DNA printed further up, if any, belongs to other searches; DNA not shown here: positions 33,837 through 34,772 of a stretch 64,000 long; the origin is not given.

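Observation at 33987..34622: DEDDh exonuclease translationally wedged between rpl4 and rpl23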

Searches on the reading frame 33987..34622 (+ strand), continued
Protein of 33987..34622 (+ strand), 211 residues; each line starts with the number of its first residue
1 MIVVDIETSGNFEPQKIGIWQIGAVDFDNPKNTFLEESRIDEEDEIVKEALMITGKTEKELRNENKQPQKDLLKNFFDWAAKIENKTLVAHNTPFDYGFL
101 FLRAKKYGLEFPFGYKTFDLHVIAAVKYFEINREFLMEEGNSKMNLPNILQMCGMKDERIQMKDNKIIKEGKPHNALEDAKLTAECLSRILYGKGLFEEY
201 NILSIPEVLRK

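Call 28: predict_structure(alignment_id=A2)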
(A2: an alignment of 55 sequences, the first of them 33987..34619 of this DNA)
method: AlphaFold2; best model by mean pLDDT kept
length: 211 residues; sequences in the alignment: 55
mean_pLDDT: 96.7   pTM: 0.93
mean pLDDT of the five models: 96.7, 96.6, 96.6, 96.0, 95.5
residues with pLDDT >= 90: 202; 70-90: 9; 50-70: 0; < 50: 0
segments of 3 or more residues with pLDDT < 50: none
pLDDT, mean of each block of 10 residues (from residue 1): 97 91 98 98 96 95 98 99 98 97 98 98 98 97 97 96 91 97 99 97 96 87
secondary structure, 60 per line:
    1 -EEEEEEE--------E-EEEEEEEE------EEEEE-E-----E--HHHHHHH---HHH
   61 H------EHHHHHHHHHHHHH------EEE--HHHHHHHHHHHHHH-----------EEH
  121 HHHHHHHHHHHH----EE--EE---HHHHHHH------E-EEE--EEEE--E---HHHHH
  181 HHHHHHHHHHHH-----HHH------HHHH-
elements in order: E2-8 E19-26 E33-37 H48-54 H58-61 H69-81 E88-90 H93-106 H120-132 H146-152 E161-163 E166-169 H176-192 H207-210
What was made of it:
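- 33987..34622 (+): 211-aa DEDDh 3'-5' exonuclease (uncharacterised Pacearchaeota subfamily). AF2 pLDDT 96.7 (call 28).
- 34459..34499 (+): Clade-specific beta-hairpin insert (about residues 158-171, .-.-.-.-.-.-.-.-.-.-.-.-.) just before Exo III. Strands at 161-163 and 166-169 in the model (call 28).
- On DEDDh (DnaQ-like) 3'-5' exonuclease superfamily: AF2 pLDDT 96.7, pTM 0.93 (call 28).
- Checked: The AlphaFold2 model has mean pLDDT 96.7 (call 28).
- The model is confident (call 28).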

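Call 31: fold_search(model_id=the predicted structure, library=pdb)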
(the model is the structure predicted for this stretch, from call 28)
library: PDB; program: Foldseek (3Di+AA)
matches with E <= 10: 578; with E <= 0.001: 140
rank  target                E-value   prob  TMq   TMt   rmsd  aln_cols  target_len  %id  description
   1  7t2s                  4.6e-09  1.00  0.63  0.74   3.7       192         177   21  Structure of E. coli upec-117 Cap18 3'-5' exonuclease (released 2022-07-20)
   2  3v9u_B                3.6e-08  1.00  0.66  0.67   4.4       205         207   21  Crystal structure of RNase T in complex with a preferred ssDNA (AAT) with two Mg in the active site (released 2012-07-11)
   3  3v9u_C                3.6e-08  1.00  0.63  0.64   4.6       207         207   21  Crystal structure of RNase T in complex with a preferred ssDNA (AAT) with two Mg in the active site (released 2012-07-11)
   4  3nh1_C                5.6e-08  1.00  0.64  0.66   4.6       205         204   21  Crystal structure of RNase T in complex with a preferred ssDNA (TAGG) with two Mg in the active site (released 2011-02-16)
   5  3v9u_A                7.1e-08  1.00  0.60  0.61   5.3       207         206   21  Crystal structure of RNase T in complex with a preferred ssDNA (AAT) with two Mg in the active site (released 2012-07-11)
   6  3v9w_A                7.1e-08  1.00  0.60  0.63   5.0       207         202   21  Crystal structure of RNase T in complex with a preferred ssDNA (TTA) with two Mg in the active site (released 2012-07-11)
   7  3v9x_B                7.1e-08  1.00  0.58  0.58   7.1       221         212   21  Crystal structure of RNase T in complex with a preferred ssDNA (AAA) with two Mg in the active site (released 2012-07-11)
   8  3v9x_C                8.1e-08  1.00  0.65  0.68   4.3       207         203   21  Crystal structure of RNase T in complex with a preferred ssDNA (AAA) with two Mg in the active site (released 2012-07-11)
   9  1w0h                  8.1e-08  1.00  0.63  0.66   6.2       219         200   18  Crystallographic structure of the nuclease domain of 3'hExo, a DEDDh family member, bound to rAMP (released 2004-09-30)
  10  3nh2_B                9.7e-08  1.00  0.63  0.64   4.5       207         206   21  Crystal structure of RNase T in complex with a stem DNA with a 3' overhang (released 2011-02-16)
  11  3nh1_D                9.7e-08  1.00  0.60  0.62   4.9       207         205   21  Crystal structure of RNase T in complex with a preferred ssDNA (TAGG) with two Mg in the active site (released 2011-02-16)
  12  4kb0_A                1.0e-07  1.00  0.65  0.67   4.3       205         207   21  Crystal structure of RNase T in complex with a bluge DNA (Two nucleotide insertion CC ) (released 2014-03-05)
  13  3v9u_D                1.0e-07  1.00  0.56  0.57   7.0       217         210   20  Crystal structure of RNase T in complex with a preferred ssDNA (AAT) with two Mg in the active site (released 2012-07-11)
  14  8h2f                  1.2e-07  1.00  0.66  0.79   2.9       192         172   25  Crystal structure of DnaQ domain in complex witn TMP of Streptococcus thermophilus strain DGCC 7710 (released 2023-09-13)
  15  3ngy_B                1.2e-07  1.00  0.64  0.66   4.6       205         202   21  Crystal structure of RNase T (E92G mutant) (released 2011-02-16)
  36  2p1j_A                1.7e-06  1.00  0.56  0.70   9.4       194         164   26  Crystal structure of a polC-type DNA polymerase III exonuclease domain from Thermotoga maritima (released 2007-03-20)
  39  2p1j_B                4.0e-06  1.00  0.55  0.67   9.4       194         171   27  Crystal structure of a polC-type DNA polymerase III exonuclease domain from Thermotoga maritima (released 2007-03-20)
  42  8fyc_K                4.5e-06  1.00  0.62  0.78   3.4       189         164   28  Cryo-EM structure of Cas1:Cas2-DEDDh:half-site integration complex linear CRISPR repeat conformation (released 2023-05-03)
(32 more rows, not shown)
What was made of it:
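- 33987..34622 (+): Foldseek matches to Cap18, RNase T, 3'hExo and the DnaQ domain (call 31).
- On DEDDh (DnaQ-like) 3'-5' exonuclease superfamily: 140 PDB matches at E<=1e-3; the 50 listed are all DEDDh-type exonucleases (call 31).
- Closest known: RNase T. Same: Full-length fold match: TMq 0.56-0.66 over 204-221 alignment columns (call 31).
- It has full-length fold matches to RNase T, 3'hExo/ERI and Cap18 (call 31). The top Foldseek hit is the CBASS exonuclease Cap18 (call 31).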

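Call 45: find_encoding_contigs(protein=P0002, flank=3000, max_places=2)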
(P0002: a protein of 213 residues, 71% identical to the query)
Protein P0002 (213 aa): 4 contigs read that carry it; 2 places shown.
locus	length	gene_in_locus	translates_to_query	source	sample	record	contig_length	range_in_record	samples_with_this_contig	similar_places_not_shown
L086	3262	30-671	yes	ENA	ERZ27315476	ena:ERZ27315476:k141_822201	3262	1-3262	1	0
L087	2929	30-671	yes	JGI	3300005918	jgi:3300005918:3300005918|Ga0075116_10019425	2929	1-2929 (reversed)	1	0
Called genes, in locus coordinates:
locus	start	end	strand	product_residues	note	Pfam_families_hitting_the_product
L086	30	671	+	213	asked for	PF00929:RNase_T, PF16473:Rv2179c-like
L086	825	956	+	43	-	PF20603:Bact_hydrolase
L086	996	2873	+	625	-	PF00176:SNF2-rel_dom, PF00270:DEAD, PF04851:ResIII, PF00271:Helicase_C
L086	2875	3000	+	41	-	-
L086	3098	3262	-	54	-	?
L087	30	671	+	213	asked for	PF00929:RNase_T, PF16473:Rv2179c-like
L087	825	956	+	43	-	PF20603:Bact_hydrolase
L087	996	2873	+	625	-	PF00176:SNF2-rel_dom, PF00270:DEAD, PF04851:ResIII, PF00271:Helicase_C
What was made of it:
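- An SNF2 helicase lies downstream in one locus (call 45). An SNF2 helicase lies downstream in L086 (call 45).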

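Call 46: find_encoding_contigs(protein=P0003, flank=3000, max_places=1)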
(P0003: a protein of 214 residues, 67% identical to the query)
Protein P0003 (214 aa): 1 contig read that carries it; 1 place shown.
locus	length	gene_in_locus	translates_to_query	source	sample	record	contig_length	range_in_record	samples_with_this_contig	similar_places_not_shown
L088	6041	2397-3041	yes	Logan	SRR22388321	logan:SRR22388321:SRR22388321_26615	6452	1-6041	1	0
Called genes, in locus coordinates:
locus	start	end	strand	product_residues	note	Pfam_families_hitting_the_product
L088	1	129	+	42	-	?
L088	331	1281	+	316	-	PF00297:Ribosomal_L3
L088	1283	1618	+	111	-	-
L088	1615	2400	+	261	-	PF00573:Ribosomal_L4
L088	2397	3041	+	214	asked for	PF00929:RNase_T, PF13482:RNase_H_2 (faint), PF16473:Rv2179c-like (faint)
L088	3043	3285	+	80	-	PF00276:Ribosomal_L23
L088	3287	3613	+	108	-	-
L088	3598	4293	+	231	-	PF03947:Ribosomal_L2_C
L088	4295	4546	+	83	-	-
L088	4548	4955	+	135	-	PF00203:Ribosomal_S19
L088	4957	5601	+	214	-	PF00237:Ribosomal_L22 (weak)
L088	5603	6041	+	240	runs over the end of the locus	PF07650:KH_2, PF00189:Ribosomal_S3_C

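Call 47: find_encoding_contigs(protein=P0015, flank=3000, max_places=1)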
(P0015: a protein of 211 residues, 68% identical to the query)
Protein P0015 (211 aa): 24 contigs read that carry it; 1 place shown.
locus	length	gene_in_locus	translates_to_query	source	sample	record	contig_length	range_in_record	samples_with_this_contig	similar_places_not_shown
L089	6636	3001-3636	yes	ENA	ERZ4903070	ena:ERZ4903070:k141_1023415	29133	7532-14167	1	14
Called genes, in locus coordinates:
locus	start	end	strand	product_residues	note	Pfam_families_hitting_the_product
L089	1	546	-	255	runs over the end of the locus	-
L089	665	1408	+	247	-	PF01978:TrmB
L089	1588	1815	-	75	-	PF07927:HicA_toxin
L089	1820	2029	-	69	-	PF15919:HicB_lk_antitox (weak)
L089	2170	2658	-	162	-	-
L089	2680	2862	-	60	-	-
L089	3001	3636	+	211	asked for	PF00929:RNase_T, PF16473:Rv2179c-like (faint)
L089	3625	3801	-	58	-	-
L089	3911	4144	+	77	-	PF10884:DUF2683 (weak)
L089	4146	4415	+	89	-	PF05016:ParE_toxin (weak)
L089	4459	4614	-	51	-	-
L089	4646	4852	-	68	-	PF10049:DUF2283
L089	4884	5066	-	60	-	PF14076:DUF4258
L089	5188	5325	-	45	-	PF07927:HicA_toxin (weak)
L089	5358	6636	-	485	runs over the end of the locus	PF01139:RtcB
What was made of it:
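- One close homolog sits in a toxin-antitoxin island (call 47).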

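Call 48: search_protein_representatives(alignment_id=A2)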
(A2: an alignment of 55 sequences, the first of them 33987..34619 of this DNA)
Query: 55 sequences, 210 profile positions. Proteins with E-value up to 0.001 (for the whole library): 2490; up to 1e-10: 474; up to 1e-30: 158. The best 150 are listed.
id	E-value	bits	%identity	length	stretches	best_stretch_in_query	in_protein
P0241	2.0e-119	413.1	-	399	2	2-203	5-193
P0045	3.6e-101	353.4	-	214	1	1-209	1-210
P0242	3.2e-81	288.2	-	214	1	1-209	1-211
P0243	5.0e-81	287.6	-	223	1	2-210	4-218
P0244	2.6e-77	275.5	-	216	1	1-210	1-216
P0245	1.1e-76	273.4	-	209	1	1-208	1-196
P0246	1.6e-69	250.0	-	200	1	1-209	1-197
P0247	1.6e-68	246.8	-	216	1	1-209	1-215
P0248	3.7e-65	235.8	-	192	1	1-190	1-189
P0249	4.5e-65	235.5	-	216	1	1-209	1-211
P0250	1.3e-64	234.0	-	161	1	53-209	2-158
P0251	2.8e-64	232.9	-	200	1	1-190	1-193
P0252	3.4e-64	232.6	-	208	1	1-210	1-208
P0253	1.2e-63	230.8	-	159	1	1-159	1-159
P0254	1.6e-60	220.6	-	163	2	128-209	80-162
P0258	2.6e-54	200.3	-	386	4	2-205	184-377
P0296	1.0e-42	162.4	-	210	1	1-210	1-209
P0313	5.3e-39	150.3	-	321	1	1-206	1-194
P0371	4.3e-33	131.0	-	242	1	2-208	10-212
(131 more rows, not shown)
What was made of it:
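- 158 50%-identity clusters at E<=1e-30 (call 48).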

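Call 51: find_encoding_contigs(protein=P0296, flank=3500, max_places=2)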
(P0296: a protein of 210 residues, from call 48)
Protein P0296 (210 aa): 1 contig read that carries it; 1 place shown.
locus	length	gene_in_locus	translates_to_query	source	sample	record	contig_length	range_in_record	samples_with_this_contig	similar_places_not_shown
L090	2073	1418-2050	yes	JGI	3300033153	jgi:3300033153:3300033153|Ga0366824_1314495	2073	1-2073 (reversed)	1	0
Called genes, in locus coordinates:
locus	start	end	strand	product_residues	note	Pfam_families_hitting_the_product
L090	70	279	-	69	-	-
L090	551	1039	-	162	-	PF03372:Exo_endo_phos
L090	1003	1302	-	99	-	-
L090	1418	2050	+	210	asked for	PF00929:RNase_T, PF16473:Rv2179c-like (faint)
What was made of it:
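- An Exo_endo_phos gene lies nearby in L090 (call 51).
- Tried and rejected: The look-up of distant homolog P0296 gave a 2-kb contig of little use (call 51).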

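Call 59: find_related_loci(query=A4, collection=metagenome_contigs, flank=4000)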
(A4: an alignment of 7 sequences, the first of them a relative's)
Query A4 (203 aa) in metagenome_contigs; peptide patterns used: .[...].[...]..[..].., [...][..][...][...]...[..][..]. (x = any residue, [..] = any of these).
600 stretches matched a pattern (row limit reached: there are more); 278 encode a relative of the query (tblastn E <= 1e-3); the best 80 are kept; 80 distinct loci.
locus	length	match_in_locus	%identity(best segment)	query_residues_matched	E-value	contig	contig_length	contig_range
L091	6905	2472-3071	56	1-200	6e-78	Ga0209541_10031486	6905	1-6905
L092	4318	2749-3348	56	1-200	5e-78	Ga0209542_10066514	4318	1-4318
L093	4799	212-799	55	1-196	1e-76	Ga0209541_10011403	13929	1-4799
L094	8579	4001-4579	53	1-193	1e-75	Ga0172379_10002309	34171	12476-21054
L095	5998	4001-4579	53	1-193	5e-73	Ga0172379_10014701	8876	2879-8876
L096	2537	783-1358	53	1-192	3e-73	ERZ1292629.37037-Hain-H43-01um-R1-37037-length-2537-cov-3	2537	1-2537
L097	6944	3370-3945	54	1-192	1e-71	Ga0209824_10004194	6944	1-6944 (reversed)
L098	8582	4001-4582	53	1-194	2e-71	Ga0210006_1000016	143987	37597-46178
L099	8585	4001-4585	53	1-195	7e-71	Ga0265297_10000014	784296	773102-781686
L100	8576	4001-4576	52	1-192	2e-70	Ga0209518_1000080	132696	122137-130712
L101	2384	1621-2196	53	1-192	4e-71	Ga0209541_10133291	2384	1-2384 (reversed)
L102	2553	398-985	53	1-196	2e-70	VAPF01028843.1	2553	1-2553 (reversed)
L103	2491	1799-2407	51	1-203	8e-71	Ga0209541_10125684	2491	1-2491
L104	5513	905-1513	51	1-203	9e-70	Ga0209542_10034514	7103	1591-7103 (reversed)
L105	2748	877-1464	51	1-196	2e-69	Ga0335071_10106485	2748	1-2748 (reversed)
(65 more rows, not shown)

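Call 62: search_protein_families(library=pfam, proteins=[L088:3287-3613:+, L088:1283-1618:+, L088:4295-4546:+], max_evalue=0.01)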
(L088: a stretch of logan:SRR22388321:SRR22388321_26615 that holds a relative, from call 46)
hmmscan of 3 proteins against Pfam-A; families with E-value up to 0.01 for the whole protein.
L088:3287-3613:+ (108 aa): 0 families

L088:1283-1618:+ (111 aa): 0 families

L088:4295-4546:+ (83 aa): 0 families

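Call 68: find_homologous_proteins(query=L001:6647-7204:+, max_evalue=1e-10)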
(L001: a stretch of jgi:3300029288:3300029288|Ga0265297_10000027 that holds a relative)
Query L001:6647-7204:+ (186 aa): 1920 proteins with E <= 1e-10 among 2243 candidates; the best 120 are listed.
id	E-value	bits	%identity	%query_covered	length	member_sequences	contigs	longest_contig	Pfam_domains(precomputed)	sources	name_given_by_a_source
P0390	2.8e-109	381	100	100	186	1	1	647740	PF22090.2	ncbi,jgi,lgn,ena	ncbi:MAG: hypothetical protein WC438_02315 [Candidatus Pacearchaeota archaeon]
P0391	2.2e-97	342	89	100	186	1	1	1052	PF22090.2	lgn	-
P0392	3.5e-93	328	85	100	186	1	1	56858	PF22090.2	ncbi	-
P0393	1.5e-92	326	84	100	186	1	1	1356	PF22090.2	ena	-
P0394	4.5e-92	325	83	100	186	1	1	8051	PF22090.2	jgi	-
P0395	5.0e-92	324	82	100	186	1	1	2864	PF22090.2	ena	-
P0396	5.0e-92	324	83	100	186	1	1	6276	PF22090.2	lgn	-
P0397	7.5e-92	324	82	100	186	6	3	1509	PF22090.2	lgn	-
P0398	1.5e-91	323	82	100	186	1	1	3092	PF22090.2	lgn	-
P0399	3.9e-91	322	82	100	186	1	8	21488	PF22090.2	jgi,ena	-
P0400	6.6e-91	321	82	100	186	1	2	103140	PF22090.2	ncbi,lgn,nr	ncbi:MAG: hypothetical protein PHH54_04425 [Candidatus Nanoarchaeia archaeon]|nr:hypothetical protei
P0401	8.3e-91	321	80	100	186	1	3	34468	PF22090.2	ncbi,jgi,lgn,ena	ncbi:MAG: hypothetical protein ABIH37_01200 [archaeon]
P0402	2.8e-90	319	82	100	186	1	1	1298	PF22090.2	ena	-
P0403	4.0e-90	318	83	99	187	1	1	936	PF22090.2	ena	-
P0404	4.6e-90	318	84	100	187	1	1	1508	PF22090.2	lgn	-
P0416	1.1e-88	314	80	100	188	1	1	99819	PF22090.2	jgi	jgi:DNA replication initiation complex subunit (GINS family)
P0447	2.8e-87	309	79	100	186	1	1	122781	PF22090.2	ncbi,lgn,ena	-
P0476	1.8e-86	306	78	99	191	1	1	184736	PF22090.2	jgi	jgi:DNA replication initiation complex subunit (GINS family)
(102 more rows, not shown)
